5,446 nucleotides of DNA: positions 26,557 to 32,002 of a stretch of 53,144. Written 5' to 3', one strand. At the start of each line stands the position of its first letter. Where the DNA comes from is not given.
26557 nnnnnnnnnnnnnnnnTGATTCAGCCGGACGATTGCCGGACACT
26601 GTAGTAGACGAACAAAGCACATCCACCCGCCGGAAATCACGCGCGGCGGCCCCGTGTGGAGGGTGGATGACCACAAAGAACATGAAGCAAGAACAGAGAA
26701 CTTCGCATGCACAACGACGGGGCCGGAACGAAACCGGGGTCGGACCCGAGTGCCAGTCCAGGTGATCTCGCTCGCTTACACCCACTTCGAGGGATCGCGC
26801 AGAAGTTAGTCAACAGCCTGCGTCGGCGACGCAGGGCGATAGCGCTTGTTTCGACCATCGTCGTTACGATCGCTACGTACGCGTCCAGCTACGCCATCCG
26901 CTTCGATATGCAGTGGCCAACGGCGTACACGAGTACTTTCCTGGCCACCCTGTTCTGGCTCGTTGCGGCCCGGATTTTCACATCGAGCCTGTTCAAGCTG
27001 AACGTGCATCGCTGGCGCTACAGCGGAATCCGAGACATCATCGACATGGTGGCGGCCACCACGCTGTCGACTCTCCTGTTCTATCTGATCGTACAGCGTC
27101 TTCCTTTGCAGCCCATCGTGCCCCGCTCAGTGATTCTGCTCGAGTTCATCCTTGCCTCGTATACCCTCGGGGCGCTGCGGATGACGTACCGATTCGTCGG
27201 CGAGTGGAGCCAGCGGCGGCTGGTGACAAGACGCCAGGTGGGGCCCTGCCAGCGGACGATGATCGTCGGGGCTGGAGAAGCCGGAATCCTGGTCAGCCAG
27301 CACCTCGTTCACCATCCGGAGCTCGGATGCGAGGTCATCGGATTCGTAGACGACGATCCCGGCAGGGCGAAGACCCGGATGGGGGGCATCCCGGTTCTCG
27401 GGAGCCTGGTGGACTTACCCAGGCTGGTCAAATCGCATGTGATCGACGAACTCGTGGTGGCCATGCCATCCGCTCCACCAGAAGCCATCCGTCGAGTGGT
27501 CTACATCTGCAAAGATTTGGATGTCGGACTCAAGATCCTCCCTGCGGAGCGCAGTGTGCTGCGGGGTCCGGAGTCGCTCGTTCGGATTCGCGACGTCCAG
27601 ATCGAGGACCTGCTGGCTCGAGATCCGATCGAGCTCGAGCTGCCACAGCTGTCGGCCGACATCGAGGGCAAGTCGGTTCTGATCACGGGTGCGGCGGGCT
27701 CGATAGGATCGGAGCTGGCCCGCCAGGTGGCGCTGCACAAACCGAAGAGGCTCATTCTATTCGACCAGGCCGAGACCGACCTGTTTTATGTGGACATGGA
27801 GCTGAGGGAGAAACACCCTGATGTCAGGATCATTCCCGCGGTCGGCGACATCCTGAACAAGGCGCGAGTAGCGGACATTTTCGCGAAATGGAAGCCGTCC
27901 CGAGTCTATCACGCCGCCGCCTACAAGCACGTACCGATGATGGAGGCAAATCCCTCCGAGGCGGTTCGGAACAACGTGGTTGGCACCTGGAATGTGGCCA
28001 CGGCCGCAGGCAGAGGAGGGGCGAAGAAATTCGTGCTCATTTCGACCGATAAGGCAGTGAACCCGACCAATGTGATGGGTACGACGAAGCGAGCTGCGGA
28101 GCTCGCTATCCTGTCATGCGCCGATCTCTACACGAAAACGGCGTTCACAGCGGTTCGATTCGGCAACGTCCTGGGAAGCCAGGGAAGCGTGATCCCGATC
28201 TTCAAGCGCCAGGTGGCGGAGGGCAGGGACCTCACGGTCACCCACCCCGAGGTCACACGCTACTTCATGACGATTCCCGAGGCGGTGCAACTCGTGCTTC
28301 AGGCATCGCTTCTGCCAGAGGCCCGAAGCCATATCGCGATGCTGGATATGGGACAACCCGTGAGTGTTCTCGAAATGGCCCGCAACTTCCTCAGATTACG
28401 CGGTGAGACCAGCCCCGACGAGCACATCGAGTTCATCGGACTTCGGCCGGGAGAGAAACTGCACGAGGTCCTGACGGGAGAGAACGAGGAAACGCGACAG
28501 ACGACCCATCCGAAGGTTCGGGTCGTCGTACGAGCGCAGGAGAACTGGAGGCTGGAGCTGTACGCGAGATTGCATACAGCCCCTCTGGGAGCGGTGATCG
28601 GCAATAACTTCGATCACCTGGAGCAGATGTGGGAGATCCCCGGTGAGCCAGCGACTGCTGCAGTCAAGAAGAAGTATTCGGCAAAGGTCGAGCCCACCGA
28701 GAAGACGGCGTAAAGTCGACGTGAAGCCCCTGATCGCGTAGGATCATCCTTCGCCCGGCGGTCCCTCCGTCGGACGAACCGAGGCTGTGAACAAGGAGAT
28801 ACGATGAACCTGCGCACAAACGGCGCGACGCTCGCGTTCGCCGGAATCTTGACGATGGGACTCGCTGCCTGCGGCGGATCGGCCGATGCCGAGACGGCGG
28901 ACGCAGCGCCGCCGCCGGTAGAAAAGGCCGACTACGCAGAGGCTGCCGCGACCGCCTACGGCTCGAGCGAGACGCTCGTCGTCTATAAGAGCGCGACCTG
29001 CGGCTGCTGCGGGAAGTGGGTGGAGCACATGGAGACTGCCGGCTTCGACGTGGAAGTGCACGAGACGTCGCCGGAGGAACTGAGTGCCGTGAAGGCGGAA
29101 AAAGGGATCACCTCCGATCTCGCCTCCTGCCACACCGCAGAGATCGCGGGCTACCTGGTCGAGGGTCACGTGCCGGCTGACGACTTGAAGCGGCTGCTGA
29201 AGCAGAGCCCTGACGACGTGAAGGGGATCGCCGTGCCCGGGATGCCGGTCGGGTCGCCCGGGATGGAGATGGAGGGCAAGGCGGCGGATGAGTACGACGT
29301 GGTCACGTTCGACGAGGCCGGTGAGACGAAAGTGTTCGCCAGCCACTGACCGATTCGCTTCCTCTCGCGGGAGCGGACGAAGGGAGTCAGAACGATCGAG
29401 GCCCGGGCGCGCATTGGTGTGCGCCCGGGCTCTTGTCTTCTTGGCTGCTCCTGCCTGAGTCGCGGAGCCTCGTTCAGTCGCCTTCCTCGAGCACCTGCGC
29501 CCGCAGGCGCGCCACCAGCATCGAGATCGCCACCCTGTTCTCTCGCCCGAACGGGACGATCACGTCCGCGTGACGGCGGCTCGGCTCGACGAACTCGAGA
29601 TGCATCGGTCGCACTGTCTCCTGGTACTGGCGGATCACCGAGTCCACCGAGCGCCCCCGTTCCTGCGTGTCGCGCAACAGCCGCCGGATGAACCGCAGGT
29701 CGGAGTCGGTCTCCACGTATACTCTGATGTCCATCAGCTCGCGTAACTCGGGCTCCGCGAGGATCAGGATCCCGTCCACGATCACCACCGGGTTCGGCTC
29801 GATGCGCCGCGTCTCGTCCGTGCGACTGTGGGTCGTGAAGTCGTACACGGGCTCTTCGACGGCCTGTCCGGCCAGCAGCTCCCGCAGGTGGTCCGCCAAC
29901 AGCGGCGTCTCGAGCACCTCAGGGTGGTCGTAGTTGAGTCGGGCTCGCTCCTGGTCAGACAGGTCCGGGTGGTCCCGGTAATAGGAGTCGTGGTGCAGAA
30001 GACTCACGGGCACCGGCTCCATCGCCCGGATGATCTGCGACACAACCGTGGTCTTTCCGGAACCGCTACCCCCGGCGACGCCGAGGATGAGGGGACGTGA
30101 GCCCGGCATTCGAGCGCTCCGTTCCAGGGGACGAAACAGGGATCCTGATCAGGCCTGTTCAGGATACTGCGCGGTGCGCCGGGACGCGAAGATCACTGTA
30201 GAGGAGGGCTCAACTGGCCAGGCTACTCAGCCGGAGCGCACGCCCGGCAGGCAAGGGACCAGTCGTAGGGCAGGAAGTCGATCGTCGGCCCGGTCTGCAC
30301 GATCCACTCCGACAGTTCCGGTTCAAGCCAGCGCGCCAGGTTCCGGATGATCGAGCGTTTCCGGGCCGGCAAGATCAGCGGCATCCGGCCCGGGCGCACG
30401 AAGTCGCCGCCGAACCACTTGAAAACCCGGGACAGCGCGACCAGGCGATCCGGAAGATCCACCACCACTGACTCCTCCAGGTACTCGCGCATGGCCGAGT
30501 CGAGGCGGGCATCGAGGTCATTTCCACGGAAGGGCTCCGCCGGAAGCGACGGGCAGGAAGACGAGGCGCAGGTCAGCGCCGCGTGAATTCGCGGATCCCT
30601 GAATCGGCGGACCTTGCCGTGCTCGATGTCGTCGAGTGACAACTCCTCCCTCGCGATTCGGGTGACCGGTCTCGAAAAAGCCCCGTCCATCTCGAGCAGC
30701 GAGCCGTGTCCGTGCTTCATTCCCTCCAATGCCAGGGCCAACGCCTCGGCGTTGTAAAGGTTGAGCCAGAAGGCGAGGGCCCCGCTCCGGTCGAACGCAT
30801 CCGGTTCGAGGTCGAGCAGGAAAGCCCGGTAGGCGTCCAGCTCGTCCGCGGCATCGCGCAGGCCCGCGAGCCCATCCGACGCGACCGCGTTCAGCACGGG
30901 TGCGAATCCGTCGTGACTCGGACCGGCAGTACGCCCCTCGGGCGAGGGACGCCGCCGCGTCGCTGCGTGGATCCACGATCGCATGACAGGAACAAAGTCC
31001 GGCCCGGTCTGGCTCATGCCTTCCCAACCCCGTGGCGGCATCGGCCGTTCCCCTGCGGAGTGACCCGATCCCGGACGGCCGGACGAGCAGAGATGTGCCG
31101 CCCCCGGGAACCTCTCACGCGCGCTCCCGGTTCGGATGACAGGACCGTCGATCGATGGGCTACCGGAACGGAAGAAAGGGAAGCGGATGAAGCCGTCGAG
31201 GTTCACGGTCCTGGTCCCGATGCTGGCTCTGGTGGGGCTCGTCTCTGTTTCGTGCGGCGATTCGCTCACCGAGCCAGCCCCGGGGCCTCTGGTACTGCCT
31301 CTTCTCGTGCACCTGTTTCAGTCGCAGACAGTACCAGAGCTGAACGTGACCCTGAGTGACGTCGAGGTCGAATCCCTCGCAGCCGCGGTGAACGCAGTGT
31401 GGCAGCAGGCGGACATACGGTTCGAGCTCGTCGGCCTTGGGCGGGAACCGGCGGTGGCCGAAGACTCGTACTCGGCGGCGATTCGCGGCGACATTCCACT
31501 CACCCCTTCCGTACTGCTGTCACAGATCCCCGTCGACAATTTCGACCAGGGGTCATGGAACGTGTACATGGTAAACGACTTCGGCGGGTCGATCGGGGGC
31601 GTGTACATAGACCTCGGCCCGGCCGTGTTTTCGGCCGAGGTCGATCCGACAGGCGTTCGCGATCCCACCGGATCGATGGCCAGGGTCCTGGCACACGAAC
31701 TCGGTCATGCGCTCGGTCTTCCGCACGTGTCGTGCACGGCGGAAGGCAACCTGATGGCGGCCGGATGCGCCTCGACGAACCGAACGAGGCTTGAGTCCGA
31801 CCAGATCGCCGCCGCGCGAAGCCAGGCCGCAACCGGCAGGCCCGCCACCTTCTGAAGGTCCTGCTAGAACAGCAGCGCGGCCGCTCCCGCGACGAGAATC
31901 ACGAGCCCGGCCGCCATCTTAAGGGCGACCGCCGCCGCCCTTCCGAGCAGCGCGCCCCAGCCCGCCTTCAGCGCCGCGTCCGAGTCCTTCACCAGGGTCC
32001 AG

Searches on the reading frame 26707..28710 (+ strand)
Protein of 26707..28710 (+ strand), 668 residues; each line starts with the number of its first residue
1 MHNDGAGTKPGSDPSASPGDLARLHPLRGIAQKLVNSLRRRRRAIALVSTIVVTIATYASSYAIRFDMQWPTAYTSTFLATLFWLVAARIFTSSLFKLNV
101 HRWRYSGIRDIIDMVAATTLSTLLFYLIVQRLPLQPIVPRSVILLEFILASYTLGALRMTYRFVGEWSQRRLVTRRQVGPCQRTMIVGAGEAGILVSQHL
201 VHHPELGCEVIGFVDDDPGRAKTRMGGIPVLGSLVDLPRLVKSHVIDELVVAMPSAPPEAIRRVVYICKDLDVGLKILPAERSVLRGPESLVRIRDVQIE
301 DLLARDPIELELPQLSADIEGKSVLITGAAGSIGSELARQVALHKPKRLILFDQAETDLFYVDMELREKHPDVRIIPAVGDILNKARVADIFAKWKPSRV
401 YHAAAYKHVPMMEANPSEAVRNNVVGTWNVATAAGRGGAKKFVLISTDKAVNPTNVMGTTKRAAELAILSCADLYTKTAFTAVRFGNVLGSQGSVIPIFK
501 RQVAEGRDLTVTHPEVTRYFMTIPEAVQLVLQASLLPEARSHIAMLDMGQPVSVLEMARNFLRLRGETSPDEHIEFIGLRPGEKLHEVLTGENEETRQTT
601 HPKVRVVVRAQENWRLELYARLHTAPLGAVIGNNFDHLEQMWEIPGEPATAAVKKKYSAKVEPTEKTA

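Call 3: search_protein_families(library=pfam, proteins=[window:26707-28710:+], max_evalue=0.01)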
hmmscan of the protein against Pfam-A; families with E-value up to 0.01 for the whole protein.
window:26707-28710:+ (668 aa): 10 families
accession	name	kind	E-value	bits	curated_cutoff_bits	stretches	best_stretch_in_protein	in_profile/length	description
PF02719.21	Polysacc_synt_2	-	7.6e-106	354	20.2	1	324-607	1-291/293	Polysaccharide biosynthesis protein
PF01370.27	Epimerase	-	4.8e-23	82.3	20.9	1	324-533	1-224/240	NAD dependent epimerase/dehydratase family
PF13727.12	CoA_binding_3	-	3.9e-16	60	25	1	105-279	15-175/175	CoA-binding domain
PF04321.23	RmlD_sub_bind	-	4e-16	59.4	27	1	323-513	2-177/287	RmlD substrate binding domain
PF16363.11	GDP_Man_Dehyd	-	3.8e-15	56.6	27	1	325-448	1-130/332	GDP-mannose 4,6 dehydratase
PF01073.25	3Beta_HSD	-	4.1e-06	26.5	22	1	325-456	1-125/280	3-beta hydroxysteroid dehydrogenase/isomerase family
PF08659.16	KR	-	5e-05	23.7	22.6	1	324-447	3-136/180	KR domain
PF00106.31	adh_short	-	0.0019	18.1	26.6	1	322-394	1-70/195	short chain dehydrogenase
PF07993.18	NAD_binding_4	-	0.0084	15.7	20.1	0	399-458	91-147/258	Male sterility protein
PF00899.27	ThiF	-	0.0093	15.6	28.1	0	183-217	22-53/238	ThiF family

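Call 4: search_protein_families(library=ncbifam, proteins=[window:26707-28710:+], max_evalue=0.01)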
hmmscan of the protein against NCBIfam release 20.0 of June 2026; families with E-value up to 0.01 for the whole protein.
window:26707-28710:+ (668 aa): 40 families (the best 25 are shown)
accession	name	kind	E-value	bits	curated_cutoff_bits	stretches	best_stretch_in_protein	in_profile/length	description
TIGR03589.1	PseB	equivalog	1.5e-52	178.5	407.75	1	320-610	3-282/324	UDP-N-acetylglucosamine 4,6-dehydratase (inverting)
TIGR04130.1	FnlA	equivalog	3.5e-39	134.6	730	1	321-594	4-269/337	UDP-N-acetylglucosamine 4,6-dehydratase/5-epimerase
TIGR03023.1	WcaJ_sugtrans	equivalog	2.6e-22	79.7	410.75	1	51-284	4-232/453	undecaprenyl-phosphate glucose phosphotransferase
TIGR03025.1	EPS_sugtrans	subfamily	3e-22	79.5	295.55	1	51-296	5-239/445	exopolysaccharide biosynthesis polyprenyl glycosylphosphotransferase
TIGR01179.1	galE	equivalog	3.2e-14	52.5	262.3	1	324-492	2-180/332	UDP-glucose 4-epimerase GalE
TIGR01214.1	rmlD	equivalog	6.2e-13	48.5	224.05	1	324-489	2-151/285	dTDP-4-dehydrorhamnose reductase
TIGR01181.1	dTDP_gluc_dehyt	equivalog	1.4e-11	44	365.1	1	324-450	2-128/321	dTDP-glucose 4,6-dehydratase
TIGR02622.1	CDP_4_6_dhtase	equivalog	6.9e-10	38.6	278.45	1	320-517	3-224/352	CDP-glucose 4,6-dehydratase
TIGR04180.1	EDH_00030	hypoth_equivalog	1.2e-09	37.7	475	1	324-449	1-123/297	NAD-dependent 4,6-dehydratase LegB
NF007582.0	PRK10217.1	equivalog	9.7e-09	34.8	698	1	322-434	2-112/355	dTDP-glucose 4,6-dehydratase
NF007490.0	PRK10084.1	subfamily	2.9e-08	33.1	649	1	324-434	3-111/361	dTDP-glucose 4,6-dehydratase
TIGR03022.1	WbaP_sugtrans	subfamily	3e-08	33.4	403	1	48-282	7-226/456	undecaprenyl-phosphate galactose phosphotransferase WbaP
NF045894.1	PKS_plus_SDR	equivalog_domain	2e-07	29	1740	1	322-458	1158-1303/1515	type I polyketide synthase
NF004526.0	PRK05872.1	subfamily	3.6e-07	29.6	276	1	317-379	6-67/297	short-chain dehydrogenase/reductase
NF007956.0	PRK10675.1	subfamily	8.1e-07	28.5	394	1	323-447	2-124/338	UDP-glucose 4-epimerase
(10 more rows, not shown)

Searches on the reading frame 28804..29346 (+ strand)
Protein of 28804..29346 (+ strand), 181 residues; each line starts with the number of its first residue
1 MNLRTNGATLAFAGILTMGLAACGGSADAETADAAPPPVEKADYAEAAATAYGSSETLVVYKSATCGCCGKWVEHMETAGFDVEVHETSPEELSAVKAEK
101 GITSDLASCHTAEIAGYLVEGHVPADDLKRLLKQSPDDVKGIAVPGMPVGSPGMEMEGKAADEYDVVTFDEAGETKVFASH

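Call 40: search_protein_families(library=pfam, proteins=[window:28804-29346:+], max_evalue=0.001)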
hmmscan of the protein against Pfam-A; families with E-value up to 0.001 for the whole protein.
window:28804-29346:+ (181 aa): 1 family
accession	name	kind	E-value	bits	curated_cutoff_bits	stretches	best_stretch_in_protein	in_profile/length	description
PF04214.18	DUF411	-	2.4e-26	91.7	27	1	106-154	1-48/48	Protein of unknown function, DUF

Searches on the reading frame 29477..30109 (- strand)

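Call 40: search_protein_families(library=pfam, proteins=[window:29477-30109:-], max_evalue=0.001)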
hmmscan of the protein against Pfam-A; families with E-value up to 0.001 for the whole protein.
window:29477-30109:- (211 aa): 4 families
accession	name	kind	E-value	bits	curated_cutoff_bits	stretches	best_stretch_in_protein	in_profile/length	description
PF00485.24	PRK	-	2.4e-40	138.9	22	1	8-193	1-195/196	Phosphoribulokinase / Uridine kinase family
PF06414.18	Zeta_toxin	-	2.8e-05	24.1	22.3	1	4-55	14-66/199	Zeta toxin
PF13238.12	AAA_18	-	5.5e-05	24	29.4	1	11-153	3-118/128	AAA domain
PF13207.12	AAA_17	-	6.9e-05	23.6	27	0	106-157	71-131/136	AAA domain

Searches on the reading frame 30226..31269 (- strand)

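Call 40: search_protein_families(library=pfam, proteins=[window:30226-31269:-], max_evalue=0.001)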
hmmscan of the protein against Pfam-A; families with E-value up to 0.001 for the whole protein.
window:30226-31269:- (348 aa): 1 family
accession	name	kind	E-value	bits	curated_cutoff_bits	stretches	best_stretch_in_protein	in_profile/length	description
PF04784.19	DUF547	-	9.3e-19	68.1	27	1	158-264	3-125/125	Protein of unknown function, DUF547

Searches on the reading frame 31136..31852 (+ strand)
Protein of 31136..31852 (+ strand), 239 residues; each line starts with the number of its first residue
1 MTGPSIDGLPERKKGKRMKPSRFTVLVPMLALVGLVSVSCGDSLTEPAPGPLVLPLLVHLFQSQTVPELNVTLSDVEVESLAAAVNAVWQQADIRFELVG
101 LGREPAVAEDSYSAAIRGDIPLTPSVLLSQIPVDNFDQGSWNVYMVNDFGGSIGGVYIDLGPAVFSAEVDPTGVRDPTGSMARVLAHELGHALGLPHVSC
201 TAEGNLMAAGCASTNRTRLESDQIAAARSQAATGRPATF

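Call 76: search_protein_families(library=pfam, proteins=[window:31136-31852:+], max_evalue=0.0001)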
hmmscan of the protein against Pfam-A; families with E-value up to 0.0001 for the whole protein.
window:31136-31852:+ (239 aa): 1 family
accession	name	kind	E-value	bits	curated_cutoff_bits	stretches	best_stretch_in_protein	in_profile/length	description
PF00413.30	Peptidase_M10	-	3e-05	24.4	24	1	180-226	107-153/159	Matrixin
